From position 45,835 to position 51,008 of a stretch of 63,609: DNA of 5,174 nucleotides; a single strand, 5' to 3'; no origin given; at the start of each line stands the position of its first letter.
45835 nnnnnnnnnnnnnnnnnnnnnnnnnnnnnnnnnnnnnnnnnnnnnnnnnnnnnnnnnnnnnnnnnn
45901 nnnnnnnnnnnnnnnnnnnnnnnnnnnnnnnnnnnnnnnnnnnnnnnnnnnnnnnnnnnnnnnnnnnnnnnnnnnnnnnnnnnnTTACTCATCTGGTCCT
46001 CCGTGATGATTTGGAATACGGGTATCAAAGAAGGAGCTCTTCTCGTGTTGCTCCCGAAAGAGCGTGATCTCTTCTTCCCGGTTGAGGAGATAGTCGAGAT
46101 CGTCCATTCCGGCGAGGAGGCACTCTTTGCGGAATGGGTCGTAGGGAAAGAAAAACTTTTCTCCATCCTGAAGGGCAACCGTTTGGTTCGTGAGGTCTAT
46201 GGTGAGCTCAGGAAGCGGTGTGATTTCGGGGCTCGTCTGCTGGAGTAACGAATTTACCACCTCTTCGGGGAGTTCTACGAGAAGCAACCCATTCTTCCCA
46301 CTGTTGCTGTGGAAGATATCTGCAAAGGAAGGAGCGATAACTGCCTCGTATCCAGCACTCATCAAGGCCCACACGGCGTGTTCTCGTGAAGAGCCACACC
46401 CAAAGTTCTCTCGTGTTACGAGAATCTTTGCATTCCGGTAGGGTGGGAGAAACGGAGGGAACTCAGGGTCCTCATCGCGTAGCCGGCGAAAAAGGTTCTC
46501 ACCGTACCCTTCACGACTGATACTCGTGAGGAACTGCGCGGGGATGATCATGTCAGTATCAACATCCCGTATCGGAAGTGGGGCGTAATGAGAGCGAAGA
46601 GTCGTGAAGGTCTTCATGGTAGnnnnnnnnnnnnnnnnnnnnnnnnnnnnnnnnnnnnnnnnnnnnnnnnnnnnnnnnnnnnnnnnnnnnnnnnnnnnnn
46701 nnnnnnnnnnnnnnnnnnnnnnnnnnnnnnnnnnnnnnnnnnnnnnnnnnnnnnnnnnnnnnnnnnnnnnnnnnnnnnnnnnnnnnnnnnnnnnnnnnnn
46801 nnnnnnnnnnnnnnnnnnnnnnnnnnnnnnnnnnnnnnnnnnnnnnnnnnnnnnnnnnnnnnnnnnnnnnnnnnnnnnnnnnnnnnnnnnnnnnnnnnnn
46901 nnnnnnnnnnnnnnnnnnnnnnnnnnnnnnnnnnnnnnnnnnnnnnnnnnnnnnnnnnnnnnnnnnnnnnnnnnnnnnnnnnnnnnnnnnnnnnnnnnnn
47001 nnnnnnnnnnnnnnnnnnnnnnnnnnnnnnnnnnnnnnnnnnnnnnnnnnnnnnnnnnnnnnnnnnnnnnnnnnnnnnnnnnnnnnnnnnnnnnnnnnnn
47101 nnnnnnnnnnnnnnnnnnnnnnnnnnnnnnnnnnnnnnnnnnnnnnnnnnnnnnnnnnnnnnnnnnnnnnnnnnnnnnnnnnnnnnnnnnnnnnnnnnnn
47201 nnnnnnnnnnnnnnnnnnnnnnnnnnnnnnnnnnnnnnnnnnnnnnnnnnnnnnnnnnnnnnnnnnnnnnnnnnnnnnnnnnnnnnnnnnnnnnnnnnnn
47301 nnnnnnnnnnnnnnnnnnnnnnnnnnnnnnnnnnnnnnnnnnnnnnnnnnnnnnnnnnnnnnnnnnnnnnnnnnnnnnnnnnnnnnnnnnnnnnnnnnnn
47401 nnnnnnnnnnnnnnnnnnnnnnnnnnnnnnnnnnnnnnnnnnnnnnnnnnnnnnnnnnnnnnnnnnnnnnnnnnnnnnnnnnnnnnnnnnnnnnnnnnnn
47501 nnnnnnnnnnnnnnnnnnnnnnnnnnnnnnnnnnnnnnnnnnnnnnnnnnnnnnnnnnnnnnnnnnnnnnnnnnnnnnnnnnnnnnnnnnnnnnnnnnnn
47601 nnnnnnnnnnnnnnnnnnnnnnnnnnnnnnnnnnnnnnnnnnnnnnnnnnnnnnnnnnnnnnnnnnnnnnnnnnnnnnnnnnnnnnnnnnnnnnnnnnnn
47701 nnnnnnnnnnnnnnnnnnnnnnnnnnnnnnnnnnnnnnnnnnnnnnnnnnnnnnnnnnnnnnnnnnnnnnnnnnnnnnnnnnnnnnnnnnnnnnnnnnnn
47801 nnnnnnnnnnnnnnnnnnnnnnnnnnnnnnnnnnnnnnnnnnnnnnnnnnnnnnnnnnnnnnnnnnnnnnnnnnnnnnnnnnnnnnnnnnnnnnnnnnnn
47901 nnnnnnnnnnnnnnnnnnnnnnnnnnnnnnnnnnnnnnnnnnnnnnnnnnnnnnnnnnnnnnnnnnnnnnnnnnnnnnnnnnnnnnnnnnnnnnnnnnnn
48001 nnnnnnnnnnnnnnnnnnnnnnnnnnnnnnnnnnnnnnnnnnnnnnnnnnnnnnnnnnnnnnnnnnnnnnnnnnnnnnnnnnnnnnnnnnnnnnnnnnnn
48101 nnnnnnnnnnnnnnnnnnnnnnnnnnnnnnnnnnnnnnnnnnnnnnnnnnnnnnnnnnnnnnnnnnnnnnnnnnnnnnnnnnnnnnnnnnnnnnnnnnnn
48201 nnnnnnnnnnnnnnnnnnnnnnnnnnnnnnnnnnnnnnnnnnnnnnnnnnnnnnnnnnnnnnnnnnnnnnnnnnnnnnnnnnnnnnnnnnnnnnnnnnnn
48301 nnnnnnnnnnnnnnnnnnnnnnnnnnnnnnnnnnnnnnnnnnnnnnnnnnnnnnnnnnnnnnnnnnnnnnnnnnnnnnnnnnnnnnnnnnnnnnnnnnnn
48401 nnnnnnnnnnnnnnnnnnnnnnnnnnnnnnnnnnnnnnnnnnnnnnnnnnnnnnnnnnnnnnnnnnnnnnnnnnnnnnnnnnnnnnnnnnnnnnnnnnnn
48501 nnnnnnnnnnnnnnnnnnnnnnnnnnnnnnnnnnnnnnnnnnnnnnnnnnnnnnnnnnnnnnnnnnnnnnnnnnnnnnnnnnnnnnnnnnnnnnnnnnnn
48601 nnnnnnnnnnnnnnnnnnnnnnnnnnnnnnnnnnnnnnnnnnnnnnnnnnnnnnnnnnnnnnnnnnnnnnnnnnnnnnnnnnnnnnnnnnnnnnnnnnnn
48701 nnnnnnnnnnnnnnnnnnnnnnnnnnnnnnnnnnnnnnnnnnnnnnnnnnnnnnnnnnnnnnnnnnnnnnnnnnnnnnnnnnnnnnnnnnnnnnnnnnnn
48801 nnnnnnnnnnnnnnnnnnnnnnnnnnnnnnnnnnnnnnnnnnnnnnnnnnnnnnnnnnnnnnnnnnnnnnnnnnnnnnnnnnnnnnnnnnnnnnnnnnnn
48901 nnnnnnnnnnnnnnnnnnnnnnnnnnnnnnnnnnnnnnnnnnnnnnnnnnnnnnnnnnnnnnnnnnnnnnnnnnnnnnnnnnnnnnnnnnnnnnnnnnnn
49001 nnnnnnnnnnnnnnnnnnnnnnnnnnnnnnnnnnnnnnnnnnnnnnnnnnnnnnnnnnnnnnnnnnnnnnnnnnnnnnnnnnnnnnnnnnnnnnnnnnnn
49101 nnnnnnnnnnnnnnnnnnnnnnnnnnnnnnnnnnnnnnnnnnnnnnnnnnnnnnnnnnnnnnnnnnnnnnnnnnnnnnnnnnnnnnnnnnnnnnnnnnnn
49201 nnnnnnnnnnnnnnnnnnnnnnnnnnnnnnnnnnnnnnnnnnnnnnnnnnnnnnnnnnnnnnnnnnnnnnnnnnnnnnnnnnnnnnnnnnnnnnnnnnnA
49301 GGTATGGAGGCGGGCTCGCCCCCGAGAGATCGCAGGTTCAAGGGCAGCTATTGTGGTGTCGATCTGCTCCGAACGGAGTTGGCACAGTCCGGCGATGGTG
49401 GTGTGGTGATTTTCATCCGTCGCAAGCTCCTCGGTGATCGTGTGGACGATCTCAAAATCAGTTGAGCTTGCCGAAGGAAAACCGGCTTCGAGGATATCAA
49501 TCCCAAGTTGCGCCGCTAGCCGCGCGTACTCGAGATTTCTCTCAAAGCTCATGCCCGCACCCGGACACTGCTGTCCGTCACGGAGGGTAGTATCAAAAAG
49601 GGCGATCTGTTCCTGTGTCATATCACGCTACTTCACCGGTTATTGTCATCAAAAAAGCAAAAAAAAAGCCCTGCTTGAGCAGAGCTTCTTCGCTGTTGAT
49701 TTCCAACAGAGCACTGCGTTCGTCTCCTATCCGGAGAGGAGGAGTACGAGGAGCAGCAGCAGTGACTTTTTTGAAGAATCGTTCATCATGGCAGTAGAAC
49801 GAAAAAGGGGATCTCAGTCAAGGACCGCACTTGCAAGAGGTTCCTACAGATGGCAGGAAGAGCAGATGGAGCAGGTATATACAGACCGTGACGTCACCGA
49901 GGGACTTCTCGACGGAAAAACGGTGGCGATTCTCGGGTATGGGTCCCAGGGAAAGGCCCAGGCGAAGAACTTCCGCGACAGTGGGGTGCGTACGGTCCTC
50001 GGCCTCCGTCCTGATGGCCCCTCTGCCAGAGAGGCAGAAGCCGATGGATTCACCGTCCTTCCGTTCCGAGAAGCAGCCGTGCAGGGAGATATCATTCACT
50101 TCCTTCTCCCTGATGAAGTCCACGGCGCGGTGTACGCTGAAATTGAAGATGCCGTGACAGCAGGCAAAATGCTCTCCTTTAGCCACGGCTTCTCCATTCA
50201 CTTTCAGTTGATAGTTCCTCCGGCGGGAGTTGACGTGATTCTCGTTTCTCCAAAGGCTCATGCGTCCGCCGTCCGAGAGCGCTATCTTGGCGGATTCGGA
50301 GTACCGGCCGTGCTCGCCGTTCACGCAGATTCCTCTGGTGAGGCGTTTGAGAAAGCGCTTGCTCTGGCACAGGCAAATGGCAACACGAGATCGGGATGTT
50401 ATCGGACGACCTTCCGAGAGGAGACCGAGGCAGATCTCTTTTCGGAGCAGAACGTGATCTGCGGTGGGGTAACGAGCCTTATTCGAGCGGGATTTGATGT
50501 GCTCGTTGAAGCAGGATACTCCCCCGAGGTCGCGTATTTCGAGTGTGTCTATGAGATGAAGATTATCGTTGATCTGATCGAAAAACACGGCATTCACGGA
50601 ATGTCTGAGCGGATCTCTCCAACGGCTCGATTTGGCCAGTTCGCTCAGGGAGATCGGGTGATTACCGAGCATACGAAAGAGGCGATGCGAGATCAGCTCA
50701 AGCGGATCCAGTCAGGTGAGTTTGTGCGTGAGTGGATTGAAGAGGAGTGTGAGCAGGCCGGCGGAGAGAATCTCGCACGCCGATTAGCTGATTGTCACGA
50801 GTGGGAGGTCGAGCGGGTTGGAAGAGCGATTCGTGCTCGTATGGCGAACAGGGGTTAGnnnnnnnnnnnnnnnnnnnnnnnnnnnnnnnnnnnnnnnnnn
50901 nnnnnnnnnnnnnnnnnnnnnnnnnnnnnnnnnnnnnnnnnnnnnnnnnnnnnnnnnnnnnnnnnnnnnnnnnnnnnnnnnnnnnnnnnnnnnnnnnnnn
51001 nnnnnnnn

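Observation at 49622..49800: Unlisted Leu-rich leader peptide and attenuator upstream of leuA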

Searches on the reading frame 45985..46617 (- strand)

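Call 6: search_protein_families(library=ncbifam, proteins=[window:45985-46617:-])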
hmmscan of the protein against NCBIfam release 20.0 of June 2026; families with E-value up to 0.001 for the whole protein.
window:45985-46617:- (210 aa): 14 families
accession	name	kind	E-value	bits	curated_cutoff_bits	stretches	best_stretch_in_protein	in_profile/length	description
NF002458.0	PRK01641.1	subfamily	2.4e-66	223.2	167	1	1-194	1-196/202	3-isopropylmalate dehydratase small subunit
TIGR00171.1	leuD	equivalog_domain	1.1e-51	175.4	116.25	1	1-184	1-188/188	3-isopropylmalate dehydratase small subunit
TIGR02087.1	LEUD_arch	subfamily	3.6e-21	75.5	108.95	1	18-120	9-104/157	LeuD/DmdB family oxidoreductase small subunit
TIGR02084.1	leud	equivalog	6.4e-20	71.4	245.85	1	18-124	9-108/156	3-isopropylmalate dehydratase small subunit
NF040604.2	HacB_Meth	equivalog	7e-18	65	230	1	18-151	13-131/159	homoaconitase small subunit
NF040625.1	HacB2_Meth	equivalog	6e-17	61.6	230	1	18-113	14-103/161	homoaconitase small subunit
NF010629.0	PRK14023.1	equivalog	9.5e-14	51.6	229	1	18-126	10-112/166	homoaconitate hydratase small subunit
TIGR01342.1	acon_putative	hypoth_equivalog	2.6e-11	42.5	719.15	1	50-180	512-648/655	putative aconitate hydratase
TIGR00139.1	h_aconitase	equivalog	9.4e-11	40.8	529.9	1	58-124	577-642/709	homoaconitase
NF005558.0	PRK07229.1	equivalog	1.8e-10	40.1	612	1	61-120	523-582/647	aconitate hydratase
TIGR01340.1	aconitase_mito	equivalog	8e-06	24.5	825.35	1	65-121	625-681/745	aconitate hydratase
NF006757.0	PRK09277.1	subfamily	2.9e-05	22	686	1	64-133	759-828/888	aconitate hydratase AcnA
NF009520.0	PRK12881.1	subfamily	5.4e-05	21.1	905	1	63-133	763-833/893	aconitate hydratase AcnA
TIGR01341.1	aconitase_1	equivalog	0.00036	18.3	945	1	64-126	750-812/876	aconitate hydratase AcnA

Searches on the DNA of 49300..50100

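Call 3: search_rna_families(source=window, start=49300, end=50100, threshold=evalue, max_evalue=10, show_alignments=3)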
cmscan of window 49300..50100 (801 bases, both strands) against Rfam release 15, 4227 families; matches with E-value up to 10: 5.
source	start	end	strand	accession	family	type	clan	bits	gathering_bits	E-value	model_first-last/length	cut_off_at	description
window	49624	49690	+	RF02083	OrzO-P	Gene; antitoxin;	-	22.4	60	0.47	1-76/76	no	OrzO-P RNA antitoxin family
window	49660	49729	-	RF01859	Phe_leader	Cis-reg; leader;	-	20.9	55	0.77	1-125/125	no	Phenylalanine leader peptide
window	49625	49687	+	RF02236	asX2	Gene; sRNA;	-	15.8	70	2.5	1-87/87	no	Xanthomonas sRNA asX2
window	49663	49751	-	RF01400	istR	Gene; antitoxin;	-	15.5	45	1.9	1-130/130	no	istR Hfq binding RNA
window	49660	49729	-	RF00506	Thr_leader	Cis-reg; leader;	-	14.3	55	8.6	1-118/118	no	Threonine operon leader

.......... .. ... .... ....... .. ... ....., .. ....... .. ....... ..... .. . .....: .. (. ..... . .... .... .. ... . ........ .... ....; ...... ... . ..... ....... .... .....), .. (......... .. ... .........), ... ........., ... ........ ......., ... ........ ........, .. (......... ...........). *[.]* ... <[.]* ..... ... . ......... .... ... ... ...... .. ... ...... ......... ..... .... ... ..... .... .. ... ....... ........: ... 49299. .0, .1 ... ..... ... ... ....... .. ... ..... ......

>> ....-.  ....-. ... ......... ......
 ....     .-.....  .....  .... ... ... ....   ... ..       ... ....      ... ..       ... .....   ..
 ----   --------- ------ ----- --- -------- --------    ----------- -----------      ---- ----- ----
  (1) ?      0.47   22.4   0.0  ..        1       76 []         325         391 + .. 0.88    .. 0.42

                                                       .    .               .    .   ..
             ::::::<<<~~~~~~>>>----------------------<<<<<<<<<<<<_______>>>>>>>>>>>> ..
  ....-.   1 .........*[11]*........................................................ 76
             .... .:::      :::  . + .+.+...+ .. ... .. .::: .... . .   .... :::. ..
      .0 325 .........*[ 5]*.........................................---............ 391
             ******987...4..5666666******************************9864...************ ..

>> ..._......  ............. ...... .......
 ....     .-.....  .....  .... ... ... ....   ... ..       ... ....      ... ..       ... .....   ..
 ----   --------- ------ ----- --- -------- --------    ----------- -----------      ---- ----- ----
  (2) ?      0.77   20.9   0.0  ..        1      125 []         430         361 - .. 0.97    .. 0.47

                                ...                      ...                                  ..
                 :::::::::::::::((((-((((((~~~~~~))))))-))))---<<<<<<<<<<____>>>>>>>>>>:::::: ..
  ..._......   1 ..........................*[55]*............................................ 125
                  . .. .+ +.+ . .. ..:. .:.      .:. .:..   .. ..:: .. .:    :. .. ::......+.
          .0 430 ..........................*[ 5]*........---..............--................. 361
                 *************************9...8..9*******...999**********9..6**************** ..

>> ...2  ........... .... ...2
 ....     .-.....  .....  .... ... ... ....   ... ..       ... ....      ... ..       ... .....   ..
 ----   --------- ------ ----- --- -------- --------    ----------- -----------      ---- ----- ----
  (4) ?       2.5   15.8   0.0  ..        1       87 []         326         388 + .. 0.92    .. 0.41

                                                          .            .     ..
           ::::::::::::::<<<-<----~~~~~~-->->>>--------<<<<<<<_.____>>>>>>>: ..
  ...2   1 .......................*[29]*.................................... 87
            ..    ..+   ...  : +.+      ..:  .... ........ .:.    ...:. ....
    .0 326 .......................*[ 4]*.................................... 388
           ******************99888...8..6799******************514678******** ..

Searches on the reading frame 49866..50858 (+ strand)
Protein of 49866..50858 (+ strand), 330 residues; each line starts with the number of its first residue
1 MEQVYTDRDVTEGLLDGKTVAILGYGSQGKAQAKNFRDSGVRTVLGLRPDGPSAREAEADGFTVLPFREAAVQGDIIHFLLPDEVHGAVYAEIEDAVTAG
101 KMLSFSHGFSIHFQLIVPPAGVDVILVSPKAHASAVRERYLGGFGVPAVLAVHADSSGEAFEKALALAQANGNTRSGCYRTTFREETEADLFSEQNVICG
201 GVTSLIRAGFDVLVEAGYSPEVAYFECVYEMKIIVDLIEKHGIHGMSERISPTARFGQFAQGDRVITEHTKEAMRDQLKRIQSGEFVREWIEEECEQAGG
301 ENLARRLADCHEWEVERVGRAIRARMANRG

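Call 6: search_protein_families(library=ncbifam, proteins=[window:49866-50858:+])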
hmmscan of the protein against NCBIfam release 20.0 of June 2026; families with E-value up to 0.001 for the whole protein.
window:49866-50858:+ (330 aa): 6 families
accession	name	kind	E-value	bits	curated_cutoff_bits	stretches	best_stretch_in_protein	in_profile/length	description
NF004017.0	PRK05479.1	equivalog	4.1e-127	423.6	336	1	1-327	1-326/337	ketol-acid reductoisomerase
TIGR00465.1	ilvC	equivalog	1.7e-111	372.2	226.15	1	15-326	1-310/314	ketol-acid reductoisomerase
NF009940.0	PRK13403.1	equivalog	6.9e-101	337.4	406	1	4-327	3-324/335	ketol-acid reductoisomerase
NF003557.0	PRK05225.1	equivalog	2e-45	155.3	713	2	14-201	34-228/491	ketol-acid reductoisomerase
TIGR00936.1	ahcY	equivalog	1.5e-07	30.6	497.6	1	10-77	198-264/416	adenosylhomocysteinase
NF004005.0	PRK05476.2-3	equivalog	9.6e-07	27.9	275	1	11-77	202-267/418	adenosylhomocysteinase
